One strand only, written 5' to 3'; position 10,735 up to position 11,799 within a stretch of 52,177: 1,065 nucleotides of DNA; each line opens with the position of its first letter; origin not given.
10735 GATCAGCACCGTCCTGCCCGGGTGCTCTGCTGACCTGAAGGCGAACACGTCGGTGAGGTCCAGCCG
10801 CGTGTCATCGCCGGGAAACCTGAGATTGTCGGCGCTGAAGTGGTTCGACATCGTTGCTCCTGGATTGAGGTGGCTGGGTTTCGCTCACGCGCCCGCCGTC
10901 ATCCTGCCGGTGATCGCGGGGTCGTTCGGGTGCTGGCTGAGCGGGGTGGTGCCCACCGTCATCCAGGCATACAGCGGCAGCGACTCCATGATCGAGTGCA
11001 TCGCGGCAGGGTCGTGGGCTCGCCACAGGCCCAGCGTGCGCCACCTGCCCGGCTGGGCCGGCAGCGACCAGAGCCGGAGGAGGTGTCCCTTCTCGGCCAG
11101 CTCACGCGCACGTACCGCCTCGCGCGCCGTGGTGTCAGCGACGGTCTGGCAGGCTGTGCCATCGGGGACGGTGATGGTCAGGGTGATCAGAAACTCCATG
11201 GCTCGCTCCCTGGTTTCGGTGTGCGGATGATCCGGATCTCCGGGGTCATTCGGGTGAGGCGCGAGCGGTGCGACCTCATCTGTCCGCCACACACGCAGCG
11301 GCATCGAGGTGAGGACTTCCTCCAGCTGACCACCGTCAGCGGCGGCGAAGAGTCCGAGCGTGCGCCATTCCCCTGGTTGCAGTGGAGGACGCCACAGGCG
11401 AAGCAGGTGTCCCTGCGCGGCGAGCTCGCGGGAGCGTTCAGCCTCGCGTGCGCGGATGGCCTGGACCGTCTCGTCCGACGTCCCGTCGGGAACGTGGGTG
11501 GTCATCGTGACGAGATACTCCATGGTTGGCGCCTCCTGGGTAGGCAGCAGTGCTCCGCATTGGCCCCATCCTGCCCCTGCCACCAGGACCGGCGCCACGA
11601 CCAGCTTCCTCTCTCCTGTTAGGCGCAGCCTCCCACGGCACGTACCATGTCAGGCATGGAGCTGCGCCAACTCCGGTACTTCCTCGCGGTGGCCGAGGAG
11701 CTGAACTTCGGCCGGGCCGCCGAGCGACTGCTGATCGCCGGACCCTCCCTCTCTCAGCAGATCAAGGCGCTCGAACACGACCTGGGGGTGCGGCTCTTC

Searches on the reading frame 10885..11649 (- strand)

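Call 53: search_protein_families(library=pfam, proteins=[window:10885-11649:-], max_evalue=0.001)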
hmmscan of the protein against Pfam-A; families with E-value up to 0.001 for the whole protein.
window:10885-11649:- (254 aa): 1 family
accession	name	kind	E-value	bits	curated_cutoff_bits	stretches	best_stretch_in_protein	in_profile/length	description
PF02426.22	MIase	-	7e-59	196.4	26.7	2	43-135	1-90/90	Muconolactone delta-isomerase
